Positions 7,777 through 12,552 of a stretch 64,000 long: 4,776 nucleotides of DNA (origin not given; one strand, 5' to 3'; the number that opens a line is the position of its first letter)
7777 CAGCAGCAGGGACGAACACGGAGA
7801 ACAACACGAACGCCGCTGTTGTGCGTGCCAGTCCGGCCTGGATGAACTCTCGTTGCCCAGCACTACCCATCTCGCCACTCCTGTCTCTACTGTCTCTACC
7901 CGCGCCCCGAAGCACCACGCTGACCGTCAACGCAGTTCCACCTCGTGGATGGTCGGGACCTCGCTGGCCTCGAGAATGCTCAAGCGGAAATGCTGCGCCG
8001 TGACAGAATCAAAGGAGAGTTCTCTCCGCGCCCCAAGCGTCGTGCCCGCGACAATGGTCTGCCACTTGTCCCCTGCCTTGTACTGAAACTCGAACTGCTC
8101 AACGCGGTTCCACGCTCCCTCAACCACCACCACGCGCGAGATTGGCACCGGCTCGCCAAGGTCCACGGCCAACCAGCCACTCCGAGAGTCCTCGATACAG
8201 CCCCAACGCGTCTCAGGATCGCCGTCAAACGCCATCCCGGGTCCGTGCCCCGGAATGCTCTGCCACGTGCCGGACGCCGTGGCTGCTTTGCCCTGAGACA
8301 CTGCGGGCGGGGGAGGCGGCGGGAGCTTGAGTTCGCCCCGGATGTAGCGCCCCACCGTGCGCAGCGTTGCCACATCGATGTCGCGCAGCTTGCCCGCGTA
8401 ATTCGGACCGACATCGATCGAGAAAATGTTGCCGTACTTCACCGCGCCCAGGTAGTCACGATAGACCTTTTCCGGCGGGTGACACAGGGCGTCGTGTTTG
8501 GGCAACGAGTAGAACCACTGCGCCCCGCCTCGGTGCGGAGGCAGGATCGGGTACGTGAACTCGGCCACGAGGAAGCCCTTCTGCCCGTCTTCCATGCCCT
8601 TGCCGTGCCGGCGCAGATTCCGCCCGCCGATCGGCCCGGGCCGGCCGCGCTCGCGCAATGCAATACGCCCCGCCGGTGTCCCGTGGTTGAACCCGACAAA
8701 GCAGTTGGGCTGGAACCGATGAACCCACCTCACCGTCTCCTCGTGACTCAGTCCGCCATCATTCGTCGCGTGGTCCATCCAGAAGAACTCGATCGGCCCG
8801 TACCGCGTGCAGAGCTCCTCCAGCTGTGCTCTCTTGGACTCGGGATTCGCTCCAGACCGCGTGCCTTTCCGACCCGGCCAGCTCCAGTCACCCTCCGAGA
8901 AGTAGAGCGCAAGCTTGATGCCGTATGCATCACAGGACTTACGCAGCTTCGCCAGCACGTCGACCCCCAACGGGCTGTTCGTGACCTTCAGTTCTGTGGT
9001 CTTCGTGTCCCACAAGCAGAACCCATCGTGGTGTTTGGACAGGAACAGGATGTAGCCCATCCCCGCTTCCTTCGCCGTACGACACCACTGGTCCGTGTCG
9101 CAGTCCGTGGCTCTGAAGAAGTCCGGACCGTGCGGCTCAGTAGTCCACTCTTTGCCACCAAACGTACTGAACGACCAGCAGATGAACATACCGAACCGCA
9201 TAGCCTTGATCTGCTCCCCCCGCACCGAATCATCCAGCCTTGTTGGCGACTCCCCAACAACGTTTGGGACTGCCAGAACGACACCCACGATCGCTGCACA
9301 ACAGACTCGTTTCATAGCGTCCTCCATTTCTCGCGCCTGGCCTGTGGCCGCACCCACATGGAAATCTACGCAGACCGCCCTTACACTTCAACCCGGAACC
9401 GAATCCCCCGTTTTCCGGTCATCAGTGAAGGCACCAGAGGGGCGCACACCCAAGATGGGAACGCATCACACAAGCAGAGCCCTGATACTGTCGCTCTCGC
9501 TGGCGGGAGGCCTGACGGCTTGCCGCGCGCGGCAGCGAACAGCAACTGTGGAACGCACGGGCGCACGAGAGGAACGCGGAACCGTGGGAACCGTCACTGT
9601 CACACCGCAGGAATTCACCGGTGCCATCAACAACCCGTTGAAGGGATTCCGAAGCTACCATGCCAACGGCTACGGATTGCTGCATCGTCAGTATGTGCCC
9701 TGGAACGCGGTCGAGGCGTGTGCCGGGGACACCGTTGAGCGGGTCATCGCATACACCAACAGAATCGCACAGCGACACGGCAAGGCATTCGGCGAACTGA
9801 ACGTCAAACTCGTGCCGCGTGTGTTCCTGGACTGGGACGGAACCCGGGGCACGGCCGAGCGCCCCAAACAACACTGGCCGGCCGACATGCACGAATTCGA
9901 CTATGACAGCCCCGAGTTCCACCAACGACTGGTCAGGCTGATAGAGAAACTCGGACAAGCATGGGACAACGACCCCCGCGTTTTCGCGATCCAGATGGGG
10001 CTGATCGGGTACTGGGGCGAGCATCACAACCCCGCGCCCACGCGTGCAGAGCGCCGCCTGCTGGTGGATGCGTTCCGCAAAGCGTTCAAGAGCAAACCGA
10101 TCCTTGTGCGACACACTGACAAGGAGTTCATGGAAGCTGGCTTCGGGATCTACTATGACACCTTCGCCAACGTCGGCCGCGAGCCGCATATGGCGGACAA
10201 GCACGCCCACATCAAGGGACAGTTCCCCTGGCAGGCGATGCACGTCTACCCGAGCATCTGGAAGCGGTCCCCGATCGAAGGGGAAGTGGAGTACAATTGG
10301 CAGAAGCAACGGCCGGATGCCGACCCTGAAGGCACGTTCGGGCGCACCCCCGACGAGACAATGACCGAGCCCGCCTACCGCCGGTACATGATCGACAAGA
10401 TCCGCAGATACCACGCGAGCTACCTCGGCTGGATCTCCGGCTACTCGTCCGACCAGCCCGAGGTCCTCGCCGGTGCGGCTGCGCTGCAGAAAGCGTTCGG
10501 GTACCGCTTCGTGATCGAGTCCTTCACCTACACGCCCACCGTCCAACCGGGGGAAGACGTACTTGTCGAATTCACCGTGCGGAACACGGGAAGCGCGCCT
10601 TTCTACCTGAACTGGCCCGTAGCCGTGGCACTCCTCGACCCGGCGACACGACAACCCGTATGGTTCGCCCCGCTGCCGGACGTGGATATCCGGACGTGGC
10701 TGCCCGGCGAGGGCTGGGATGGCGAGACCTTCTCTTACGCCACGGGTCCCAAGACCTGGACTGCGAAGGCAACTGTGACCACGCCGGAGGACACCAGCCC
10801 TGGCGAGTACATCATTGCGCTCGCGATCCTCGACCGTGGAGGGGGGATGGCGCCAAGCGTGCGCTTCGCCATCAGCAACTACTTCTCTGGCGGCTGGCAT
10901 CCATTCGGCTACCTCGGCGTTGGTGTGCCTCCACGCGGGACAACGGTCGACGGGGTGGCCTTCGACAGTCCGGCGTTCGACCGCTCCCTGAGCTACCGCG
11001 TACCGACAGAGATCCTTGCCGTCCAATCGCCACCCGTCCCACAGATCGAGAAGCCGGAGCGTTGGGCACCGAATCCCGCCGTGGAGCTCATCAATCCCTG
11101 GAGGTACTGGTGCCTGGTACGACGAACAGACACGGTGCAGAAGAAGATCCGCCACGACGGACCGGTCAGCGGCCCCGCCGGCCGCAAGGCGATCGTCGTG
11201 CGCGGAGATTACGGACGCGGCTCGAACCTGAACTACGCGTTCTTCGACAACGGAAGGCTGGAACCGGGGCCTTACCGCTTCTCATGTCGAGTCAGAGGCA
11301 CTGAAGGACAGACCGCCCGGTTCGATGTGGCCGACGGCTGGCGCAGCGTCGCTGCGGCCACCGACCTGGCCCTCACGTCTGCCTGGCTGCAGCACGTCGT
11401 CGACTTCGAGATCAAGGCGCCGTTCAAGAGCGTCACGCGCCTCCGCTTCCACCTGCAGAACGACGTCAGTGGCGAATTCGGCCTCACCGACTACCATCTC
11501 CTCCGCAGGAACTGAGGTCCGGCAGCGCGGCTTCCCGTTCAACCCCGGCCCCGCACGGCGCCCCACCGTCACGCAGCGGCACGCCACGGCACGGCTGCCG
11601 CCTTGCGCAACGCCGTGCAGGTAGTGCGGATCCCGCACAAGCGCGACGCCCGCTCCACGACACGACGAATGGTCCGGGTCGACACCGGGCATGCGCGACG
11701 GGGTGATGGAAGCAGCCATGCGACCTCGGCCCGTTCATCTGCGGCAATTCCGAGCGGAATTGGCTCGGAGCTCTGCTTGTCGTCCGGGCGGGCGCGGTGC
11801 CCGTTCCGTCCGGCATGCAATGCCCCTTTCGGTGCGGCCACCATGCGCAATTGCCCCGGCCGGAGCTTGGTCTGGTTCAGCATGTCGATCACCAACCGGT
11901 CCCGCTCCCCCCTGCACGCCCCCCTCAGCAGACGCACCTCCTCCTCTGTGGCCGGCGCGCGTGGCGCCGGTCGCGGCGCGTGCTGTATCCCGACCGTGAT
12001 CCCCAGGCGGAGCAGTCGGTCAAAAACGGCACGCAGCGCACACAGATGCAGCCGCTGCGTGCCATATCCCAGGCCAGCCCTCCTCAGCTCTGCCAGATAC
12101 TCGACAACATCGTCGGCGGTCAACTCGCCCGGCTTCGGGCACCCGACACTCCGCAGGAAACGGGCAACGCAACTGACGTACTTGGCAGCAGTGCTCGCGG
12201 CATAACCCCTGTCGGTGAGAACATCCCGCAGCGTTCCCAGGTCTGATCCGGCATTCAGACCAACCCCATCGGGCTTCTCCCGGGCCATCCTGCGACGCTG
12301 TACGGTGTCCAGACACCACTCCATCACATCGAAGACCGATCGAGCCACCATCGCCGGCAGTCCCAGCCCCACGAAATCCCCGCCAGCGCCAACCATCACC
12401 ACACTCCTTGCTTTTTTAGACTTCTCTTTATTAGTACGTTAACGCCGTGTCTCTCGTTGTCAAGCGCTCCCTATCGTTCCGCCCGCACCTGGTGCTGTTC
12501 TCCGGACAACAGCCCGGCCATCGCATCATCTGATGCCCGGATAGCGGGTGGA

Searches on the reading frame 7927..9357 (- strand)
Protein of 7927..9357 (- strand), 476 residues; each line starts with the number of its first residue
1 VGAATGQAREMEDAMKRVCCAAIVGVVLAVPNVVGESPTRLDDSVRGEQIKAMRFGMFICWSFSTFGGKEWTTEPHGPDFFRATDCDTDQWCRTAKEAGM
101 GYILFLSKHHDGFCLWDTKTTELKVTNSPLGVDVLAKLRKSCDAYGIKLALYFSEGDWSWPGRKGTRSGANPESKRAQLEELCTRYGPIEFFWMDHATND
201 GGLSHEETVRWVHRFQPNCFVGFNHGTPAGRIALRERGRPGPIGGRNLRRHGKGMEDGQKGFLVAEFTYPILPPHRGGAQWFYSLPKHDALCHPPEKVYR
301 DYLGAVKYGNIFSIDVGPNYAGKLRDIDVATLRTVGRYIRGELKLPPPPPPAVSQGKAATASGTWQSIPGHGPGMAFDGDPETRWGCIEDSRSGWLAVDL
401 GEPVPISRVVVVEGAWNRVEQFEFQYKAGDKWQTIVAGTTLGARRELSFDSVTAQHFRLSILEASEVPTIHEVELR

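Call 30: search_protein_families(library=pfam, proteins=[window:7927-9357:-], max_evalue=0.00001)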
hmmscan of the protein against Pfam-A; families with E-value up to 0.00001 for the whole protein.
window:7927-9357:- (476 aa): 3 families
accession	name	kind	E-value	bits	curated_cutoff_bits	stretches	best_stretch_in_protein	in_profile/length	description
PF01120.23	Alpha_L_fucos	-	3.1e-32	112.8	25.2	1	79-340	87-341/345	Alpha-L-fucosidase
PF00754.31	F5_F8_type_C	-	5.7e-13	49.5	28.2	1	359-468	2-122/127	F5/8 type C domain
PF22633.2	F5_F8_type_C_2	-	3.8e-11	43.9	27.8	1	376-459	2-91/91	NedA-like, galactose-binding domain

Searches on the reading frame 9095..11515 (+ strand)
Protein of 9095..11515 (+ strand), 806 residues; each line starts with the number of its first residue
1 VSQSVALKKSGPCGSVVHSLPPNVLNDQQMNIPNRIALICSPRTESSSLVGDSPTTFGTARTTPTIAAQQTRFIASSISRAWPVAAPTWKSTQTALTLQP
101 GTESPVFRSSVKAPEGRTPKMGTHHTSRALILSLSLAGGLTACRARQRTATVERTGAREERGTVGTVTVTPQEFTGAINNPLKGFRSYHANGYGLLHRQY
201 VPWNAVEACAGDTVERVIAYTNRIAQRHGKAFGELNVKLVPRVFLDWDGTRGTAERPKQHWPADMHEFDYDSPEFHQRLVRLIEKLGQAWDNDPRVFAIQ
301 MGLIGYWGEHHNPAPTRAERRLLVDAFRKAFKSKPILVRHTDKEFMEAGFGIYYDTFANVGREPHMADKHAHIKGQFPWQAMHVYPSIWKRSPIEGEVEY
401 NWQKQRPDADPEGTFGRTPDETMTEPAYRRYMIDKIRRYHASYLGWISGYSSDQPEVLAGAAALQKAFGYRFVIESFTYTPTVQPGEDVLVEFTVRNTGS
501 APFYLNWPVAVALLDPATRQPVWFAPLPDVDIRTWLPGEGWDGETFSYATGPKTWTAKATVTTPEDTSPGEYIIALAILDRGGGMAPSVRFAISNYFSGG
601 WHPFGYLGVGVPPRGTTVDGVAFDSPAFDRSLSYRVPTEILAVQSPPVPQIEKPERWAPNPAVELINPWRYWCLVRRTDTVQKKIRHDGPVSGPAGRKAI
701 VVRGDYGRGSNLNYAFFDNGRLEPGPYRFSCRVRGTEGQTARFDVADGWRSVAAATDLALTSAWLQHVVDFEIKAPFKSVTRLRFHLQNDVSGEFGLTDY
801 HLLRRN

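Call 30: search_protein_families(library=pfam, proteins=[window:9095-11515:+], max_evalue=0.00001)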
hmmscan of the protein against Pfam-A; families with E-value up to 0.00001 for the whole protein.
window:9095-11515:+ (806 aa): 1 family
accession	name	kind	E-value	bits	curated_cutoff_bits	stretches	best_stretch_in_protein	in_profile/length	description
PF16116.10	DUF4832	-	7.9e-15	55.6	29.2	1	432-591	61-214/216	Domain of unknown function (DUF4832)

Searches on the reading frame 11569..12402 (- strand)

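Call 30: search_protein_families(library=pfam, proteins=[window:11569-12402:-], max_evalue=0.00001)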
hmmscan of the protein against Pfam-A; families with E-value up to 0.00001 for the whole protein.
window:11569-12402:- (277 aa): 1 family
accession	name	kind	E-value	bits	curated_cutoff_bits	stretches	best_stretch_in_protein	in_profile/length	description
PF13495.12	Phage_int_SAM_4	-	4.7e-11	43.4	27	1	58-132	5-80/85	Phage integrase, N-terminal SAM-like domain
